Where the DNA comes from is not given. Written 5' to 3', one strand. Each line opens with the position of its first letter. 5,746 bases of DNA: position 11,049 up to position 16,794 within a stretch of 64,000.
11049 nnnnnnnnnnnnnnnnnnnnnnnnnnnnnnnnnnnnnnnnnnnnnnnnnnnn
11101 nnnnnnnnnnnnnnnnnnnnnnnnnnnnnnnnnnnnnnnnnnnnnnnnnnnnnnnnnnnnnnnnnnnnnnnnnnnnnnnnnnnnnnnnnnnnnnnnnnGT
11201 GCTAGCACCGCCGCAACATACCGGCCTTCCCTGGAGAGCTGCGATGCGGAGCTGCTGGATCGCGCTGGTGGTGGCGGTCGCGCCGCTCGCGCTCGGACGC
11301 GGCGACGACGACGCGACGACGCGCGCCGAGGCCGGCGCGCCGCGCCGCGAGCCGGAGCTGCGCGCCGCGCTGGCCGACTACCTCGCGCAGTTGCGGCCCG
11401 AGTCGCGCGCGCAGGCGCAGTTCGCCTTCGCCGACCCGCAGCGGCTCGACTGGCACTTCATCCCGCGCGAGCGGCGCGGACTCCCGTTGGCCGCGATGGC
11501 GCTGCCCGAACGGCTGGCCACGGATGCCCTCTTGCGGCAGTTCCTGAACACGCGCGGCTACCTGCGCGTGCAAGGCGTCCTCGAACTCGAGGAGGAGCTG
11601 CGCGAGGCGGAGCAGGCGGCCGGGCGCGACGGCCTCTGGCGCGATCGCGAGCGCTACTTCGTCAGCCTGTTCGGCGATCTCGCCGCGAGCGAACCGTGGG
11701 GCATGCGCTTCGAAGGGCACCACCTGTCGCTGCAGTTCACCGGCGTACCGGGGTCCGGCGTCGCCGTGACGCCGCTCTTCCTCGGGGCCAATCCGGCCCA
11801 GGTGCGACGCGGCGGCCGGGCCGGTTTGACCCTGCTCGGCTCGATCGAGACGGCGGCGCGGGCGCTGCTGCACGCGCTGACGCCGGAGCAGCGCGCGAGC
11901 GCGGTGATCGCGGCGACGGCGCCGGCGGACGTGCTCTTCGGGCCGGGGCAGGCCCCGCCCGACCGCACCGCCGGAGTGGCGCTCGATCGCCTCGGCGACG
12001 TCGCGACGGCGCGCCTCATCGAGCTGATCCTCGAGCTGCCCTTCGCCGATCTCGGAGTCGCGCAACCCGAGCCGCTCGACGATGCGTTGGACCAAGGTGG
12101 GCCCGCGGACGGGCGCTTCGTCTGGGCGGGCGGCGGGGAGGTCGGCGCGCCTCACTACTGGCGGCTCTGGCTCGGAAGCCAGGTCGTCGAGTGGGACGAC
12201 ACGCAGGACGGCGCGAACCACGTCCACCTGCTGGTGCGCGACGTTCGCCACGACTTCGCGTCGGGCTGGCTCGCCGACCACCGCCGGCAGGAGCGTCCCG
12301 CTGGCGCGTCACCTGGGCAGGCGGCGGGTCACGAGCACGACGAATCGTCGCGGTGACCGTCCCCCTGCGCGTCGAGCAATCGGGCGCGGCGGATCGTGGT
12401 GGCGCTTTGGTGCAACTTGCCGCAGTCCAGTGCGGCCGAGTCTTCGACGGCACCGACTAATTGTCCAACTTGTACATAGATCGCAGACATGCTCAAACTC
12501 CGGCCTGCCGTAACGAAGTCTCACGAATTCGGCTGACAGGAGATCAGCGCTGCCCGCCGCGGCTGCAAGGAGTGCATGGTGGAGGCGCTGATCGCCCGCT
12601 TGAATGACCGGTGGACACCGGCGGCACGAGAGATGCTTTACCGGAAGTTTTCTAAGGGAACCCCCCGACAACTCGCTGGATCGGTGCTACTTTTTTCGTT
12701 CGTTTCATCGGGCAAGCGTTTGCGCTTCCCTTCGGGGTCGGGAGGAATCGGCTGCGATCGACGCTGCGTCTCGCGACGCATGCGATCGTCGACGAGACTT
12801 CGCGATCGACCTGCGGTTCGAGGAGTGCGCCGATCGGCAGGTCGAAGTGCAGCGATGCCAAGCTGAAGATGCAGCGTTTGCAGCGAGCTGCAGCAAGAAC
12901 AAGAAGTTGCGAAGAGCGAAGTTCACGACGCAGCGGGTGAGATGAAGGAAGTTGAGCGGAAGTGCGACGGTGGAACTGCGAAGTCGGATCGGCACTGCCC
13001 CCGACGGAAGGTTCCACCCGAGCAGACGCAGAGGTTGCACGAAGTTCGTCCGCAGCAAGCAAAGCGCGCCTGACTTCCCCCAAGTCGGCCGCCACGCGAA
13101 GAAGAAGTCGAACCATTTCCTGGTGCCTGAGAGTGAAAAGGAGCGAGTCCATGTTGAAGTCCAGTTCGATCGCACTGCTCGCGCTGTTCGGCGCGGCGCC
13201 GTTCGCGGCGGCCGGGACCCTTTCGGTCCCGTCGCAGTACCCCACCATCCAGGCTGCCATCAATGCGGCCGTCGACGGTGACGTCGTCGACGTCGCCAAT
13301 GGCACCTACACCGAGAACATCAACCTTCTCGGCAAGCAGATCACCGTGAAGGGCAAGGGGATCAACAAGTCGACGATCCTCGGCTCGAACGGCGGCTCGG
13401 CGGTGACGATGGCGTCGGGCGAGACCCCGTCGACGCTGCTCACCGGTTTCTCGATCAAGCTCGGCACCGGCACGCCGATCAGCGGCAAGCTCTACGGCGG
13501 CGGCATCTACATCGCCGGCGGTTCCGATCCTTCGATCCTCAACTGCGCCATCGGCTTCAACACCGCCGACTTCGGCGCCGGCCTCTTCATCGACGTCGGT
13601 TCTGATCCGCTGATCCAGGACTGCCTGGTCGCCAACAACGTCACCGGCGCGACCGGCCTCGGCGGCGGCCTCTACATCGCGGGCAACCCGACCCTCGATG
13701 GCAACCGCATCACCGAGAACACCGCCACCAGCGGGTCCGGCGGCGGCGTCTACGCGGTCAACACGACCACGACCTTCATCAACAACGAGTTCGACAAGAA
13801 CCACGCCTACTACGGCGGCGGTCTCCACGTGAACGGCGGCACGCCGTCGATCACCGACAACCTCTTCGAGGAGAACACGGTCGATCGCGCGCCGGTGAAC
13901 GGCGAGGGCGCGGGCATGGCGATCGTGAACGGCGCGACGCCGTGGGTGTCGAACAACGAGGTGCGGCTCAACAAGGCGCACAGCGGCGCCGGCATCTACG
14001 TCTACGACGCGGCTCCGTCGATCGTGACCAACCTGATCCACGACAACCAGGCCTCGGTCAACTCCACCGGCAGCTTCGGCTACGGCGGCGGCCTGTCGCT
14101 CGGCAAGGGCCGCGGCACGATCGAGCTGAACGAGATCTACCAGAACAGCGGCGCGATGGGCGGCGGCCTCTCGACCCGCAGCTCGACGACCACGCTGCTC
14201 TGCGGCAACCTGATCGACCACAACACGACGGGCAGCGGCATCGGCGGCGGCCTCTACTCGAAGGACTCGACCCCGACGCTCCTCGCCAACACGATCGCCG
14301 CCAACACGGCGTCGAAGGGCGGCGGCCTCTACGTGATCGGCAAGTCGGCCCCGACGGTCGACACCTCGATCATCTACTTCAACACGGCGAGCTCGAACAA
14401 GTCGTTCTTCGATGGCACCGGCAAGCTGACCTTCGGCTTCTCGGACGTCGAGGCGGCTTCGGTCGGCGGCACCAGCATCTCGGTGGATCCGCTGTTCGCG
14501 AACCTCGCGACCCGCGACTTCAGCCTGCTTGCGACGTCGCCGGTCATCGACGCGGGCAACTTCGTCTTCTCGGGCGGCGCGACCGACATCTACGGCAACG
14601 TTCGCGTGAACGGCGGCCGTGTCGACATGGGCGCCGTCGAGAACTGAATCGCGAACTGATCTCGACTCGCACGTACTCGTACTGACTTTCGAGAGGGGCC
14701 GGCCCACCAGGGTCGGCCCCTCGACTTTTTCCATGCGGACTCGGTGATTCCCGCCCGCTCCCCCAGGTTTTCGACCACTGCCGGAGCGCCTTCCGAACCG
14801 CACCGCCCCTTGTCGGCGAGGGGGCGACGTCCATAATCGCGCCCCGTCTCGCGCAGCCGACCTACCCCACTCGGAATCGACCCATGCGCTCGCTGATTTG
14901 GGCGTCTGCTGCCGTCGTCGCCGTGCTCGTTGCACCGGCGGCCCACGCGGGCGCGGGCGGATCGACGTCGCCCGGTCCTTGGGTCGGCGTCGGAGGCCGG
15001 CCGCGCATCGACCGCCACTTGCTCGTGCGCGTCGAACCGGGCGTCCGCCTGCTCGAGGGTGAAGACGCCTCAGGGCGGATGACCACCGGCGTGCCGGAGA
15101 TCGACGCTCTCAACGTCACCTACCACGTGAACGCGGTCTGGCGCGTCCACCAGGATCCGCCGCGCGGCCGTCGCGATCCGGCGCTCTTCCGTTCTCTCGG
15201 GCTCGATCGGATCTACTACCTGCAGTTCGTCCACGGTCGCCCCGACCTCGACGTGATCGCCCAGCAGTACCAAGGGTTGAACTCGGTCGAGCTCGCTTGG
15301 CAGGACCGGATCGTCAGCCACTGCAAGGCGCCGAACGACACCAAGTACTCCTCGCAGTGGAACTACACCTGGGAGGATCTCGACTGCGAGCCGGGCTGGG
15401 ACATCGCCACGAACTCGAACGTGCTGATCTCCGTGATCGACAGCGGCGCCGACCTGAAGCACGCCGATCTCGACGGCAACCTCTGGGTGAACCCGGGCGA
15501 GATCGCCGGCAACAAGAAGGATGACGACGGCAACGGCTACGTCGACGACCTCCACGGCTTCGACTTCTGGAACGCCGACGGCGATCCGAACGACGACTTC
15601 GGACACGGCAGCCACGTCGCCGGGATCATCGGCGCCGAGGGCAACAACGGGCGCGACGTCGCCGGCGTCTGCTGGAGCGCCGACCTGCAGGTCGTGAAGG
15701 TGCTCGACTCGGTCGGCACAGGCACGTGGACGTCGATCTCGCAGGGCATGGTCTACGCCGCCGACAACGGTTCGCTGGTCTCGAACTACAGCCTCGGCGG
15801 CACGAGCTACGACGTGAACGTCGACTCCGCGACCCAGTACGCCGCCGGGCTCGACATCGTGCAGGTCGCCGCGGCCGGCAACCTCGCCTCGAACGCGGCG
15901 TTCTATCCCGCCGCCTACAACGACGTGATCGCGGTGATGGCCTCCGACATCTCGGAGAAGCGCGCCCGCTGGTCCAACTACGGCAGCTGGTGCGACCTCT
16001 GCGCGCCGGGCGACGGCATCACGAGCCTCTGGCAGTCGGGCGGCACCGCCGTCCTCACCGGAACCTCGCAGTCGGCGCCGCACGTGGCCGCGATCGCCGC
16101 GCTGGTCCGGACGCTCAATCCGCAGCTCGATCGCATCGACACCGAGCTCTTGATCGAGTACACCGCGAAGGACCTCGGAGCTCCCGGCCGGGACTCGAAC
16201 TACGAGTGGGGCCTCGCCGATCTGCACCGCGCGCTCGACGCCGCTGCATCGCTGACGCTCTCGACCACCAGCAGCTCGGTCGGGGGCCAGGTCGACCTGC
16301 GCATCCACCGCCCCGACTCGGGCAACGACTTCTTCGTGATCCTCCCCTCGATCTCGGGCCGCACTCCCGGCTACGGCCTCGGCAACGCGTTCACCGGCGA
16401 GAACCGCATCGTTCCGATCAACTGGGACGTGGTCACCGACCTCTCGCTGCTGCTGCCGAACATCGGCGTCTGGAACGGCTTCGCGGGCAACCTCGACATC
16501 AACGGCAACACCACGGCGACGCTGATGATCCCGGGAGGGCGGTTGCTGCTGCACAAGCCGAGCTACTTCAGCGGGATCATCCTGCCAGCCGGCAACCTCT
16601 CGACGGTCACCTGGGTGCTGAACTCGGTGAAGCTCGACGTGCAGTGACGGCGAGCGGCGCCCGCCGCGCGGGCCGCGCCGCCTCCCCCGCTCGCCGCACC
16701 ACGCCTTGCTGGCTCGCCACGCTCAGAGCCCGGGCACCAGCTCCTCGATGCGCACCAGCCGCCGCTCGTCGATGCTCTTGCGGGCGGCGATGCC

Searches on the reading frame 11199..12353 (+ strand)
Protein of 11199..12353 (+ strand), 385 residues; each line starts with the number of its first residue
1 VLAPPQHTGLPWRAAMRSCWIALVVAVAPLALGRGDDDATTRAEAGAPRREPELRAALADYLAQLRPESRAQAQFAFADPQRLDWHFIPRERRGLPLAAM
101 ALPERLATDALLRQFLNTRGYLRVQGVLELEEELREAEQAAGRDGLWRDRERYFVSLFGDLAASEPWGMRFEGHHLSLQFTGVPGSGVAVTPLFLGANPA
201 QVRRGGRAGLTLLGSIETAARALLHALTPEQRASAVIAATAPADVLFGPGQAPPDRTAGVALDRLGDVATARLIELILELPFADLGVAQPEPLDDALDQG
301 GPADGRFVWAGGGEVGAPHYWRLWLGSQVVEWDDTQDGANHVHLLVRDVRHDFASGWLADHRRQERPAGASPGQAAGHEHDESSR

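Call 56: search_protein_families(library=pfam, proteins=[window:11199-12353:+], max_evalue=0.001)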
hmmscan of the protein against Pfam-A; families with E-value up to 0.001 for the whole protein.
window:11199-12353:+ (385 aa): 1 family
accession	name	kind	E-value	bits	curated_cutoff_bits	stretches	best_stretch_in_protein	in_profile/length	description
PF12006.13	DUF3500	-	7.7e-55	186.9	27.2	1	53-354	7-296/297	Protein of unknown function (DUF3500)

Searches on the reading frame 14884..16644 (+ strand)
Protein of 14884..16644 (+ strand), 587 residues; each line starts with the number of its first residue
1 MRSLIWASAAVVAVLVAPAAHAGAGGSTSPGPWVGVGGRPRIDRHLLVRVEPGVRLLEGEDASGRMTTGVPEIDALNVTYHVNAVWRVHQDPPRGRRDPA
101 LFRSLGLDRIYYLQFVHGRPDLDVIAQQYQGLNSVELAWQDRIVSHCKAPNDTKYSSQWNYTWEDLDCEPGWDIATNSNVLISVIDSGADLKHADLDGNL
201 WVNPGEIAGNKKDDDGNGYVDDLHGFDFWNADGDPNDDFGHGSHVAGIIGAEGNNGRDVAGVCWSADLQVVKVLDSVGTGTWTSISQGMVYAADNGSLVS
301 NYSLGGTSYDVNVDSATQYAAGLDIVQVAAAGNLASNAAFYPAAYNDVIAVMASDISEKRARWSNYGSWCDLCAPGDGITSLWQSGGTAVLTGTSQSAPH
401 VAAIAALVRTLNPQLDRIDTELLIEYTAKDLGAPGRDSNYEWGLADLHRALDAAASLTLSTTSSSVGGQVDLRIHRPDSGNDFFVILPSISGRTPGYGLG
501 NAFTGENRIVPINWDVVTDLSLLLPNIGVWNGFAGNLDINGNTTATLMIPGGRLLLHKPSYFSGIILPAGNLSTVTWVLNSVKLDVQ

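Call 56: search_protein_families(library=pfam, proteins=[window:14884-16644:+], max_evalue=0.001)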
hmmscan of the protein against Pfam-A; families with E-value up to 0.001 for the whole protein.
window:14884-16644:+ (587 aa): 1 family
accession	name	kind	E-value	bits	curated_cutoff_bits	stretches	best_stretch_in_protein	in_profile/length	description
PF00082.27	Peptidase_S8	-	3.7e-46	158.2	21.8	1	178-443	2-288/288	Subtilase family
